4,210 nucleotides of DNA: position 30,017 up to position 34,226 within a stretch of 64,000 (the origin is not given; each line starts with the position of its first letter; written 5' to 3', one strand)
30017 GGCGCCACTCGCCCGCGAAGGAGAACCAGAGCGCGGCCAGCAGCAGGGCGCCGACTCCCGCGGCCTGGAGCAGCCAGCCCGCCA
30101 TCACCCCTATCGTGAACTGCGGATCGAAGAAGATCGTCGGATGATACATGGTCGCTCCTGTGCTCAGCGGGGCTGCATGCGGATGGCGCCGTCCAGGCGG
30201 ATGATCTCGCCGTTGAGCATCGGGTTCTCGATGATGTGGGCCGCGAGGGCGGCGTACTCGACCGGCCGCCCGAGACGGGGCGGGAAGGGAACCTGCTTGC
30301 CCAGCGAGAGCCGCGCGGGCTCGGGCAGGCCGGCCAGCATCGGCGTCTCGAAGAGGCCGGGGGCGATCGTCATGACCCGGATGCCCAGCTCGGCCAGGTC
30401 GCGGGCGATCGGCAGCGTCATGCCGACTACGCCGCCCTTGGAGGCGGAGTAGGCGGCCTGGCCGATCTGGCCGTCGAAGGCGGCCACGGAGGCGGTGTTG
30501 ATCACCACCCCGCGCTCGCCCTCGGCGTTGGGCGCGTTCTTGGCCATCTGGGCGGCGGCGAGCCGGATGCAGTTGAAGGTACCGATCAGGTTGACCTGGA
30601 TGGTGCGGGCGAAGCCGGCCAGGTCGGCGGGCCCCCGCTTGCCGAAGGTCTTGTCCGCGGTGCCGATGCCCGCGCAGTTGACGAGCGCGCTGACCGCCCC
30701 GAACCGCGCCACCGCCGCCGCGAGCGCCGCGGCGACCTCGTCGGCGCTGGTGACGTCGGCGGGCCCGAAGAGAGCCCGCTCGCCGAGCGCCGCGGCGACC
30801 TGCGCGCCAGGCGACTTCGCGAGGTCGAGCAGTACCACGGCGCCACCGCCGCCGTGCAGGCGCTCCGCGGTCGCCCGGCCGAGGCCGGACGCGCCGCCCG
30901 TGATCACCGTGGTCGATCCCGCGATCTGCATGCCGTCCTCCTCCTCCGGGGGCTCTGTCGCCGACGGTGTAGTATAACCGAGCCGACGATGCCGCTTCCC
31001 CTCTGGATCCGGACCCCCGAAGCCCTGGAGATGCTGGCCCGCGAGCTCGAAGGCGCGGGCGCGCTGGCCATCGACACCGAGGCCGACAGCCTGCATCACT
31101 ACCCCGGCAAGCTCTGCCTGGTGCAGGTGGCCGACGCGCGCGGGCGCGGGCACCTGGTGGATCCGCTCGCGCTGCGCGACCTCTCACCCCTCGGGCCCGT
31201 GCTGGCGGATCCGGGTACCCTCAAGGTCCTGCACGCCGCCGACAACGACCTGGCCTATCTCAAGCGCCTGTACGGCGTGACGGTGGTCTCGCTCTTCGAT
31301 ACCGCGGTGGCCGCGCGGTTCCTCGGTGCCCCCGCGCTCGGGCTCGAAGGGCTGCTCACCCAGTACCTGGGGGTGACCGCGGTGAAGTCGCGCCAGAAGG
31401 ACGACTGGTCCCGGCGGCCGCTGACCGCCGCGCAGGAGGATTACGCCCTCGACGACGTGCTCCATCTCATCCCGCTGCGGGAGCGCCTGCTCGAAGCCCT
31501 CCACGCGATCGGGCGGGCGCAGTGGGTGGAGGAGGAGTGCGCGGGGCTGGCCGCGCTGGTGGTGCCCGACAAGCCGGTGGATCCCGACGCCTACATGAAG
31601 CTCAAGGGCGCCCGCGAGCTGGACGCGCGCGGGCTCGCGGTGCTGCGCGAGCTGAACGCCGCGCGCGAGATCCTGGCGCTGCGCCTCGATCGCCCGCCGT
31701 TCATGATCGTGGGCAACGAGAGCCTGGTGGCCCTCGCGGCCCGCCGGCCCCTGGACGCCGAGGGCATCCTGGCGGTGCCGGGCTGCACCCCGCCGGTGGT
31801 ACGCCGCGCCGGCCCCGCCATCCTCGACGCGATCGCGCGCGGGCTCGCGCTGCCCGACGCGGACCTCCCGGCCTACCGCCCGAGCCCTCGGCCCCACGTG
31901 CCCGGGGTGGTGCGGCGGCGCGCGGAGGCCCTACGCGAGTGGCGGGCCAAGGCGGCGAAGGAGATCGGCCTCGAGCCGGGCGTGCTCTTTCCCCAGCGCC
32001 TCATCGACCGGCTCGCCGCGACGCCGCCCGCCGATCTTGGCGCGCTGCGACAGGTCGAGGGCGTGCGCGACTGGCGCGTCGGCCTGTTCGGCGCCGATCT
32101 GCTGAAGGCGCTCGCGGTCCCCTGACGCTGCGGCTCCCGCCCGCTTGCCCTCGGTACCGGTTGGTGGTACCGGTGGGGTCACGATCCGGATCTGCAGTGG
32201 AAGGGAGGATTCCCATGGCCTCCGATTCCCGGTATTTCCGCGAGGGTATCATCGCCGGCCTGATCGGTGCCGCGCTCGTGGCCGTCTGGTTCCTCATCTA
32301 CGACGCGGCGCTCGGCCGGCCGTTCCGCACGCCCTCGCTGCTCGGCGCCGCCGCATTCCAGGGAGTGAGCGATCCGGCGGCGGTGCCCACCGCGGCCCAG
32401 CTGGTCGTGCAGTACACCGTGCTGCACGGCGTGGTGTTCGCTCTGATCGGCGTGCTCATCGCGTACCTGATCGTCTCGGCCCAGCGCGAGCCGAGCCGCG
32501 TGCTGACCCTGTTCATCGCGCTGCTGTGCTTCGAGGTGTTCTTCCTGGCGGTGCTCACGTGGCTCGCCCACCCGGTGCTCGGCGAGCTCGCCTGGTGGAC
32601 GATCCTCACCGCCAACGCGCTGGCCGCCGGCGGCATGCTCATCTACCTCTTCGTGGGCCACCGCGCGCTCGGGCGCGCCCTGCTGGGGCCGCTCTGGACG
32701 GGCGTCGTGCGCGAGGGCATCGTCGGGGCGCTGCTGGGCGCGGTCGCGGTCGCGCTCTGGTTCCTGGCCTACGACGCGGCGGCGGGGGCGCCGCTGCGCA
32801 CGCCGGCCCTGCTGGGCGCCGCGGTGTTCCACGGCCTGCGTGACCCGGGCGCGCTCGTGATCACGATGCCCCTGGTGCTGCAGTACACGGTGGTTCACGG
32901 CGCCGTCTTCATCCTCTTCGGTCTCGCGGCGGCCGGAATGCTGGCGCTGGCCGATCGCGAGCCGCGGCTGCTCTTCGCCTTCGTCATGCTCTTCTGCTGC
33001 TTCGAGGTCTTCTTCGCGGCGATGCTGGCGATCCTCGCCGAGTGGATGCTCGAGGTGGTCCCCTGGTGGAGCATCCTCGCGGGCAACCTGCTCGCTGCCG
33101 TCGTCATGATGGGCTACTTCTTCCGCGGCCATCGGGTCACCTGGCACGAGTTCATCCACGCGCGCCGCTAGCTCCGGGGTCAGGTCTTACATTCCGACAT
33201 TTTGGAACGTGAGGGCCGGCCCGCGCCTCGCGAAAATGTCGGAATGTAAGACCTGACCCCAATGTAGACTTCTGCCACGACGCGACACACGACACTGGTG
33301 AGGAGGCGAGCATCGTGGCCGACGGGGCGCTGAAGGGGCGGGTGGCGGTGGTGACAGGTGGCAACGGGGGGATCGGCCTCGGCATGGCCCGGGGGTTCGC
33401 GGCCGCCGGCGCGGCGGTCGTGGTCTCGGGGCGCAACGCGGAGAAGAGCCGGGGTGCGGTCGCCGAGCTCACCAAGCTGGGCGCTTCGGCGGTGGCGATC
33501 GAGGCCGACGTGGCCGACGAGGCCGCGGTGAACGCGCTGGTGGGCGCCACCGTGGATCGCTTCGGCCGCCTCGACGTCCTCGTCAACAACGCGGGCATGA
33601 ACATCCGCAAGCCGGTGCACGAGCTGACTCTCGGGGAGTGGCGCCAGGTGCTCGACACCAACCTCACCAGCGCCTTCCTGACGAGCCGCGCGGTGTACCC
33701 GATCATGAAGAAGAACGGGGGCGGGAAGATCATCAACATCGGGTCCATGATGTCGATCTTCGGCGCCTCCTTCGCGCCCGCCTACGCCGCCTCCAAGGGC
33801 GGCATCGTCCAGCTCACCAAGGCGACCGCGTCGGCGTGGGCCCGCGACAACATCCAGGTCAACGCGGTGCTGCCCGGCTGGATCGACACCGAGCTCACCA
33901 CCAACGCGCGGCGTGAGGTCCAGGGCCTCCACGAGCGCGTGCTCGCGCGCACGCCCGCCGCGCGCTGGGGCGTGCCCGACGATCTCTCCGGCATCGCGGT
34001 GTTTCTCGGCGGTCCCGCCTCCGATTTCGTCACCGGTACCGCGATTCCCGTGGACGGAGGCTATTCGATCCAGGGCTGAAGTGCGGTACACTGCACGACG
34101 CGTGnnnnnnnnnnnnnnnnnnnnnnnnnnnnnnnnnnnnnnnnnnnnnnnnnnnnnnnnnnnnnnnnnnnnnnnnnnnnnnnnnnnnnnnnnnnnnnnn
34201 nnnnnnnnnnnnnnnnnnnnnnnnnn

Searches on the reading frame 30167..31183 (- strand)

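Call 66: search_protein_families(library=pfam, proteins=[window:30167-31183:-], max_evalue=0.00001)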
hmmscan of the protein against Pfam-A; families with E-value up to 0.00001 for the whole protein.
window:30167-31183:- (339 aa): 3 families
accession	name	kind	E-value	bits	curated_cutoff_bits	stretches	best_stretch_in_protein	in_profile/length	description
PF00106.31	adh_short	-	2.6e-47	161.3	26.6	1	91-286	2-190/195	short chain dehydrogenase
PF13561.12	adh_short_C2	-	7.7e-38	130.8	27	1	98-332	3-233/236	Enoyl-(Acyl carrier protein) reductase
PF08659.16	KR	-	2e-06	28.3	22.6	0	91-248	2-152/180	KR domain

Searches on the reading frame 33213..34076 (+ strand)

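Call 66: search_protein_families(library=pfam, proteins=[window:33213-34076:+], max_evalue=0.00001)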
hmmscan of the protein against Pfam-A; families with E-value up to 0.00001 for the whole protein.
window:33213-34076:+ (288 aa): 3 families
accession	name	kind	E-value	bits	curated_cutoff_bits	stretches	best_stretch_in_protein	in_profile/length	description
PF13561.12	adh_short_C2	-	1.5e-62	211.7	27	1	52-285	6-236/236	Enoyl-(Acyl carrier protein) reductase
PF00106.31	adh_short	-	7.2e-60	202.2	26.6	1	43-235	1-193/195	short chain dehydrogenase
PF08659.16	KR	-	1.1e-14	55.2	22.6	1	46-194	4-152/180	KR domain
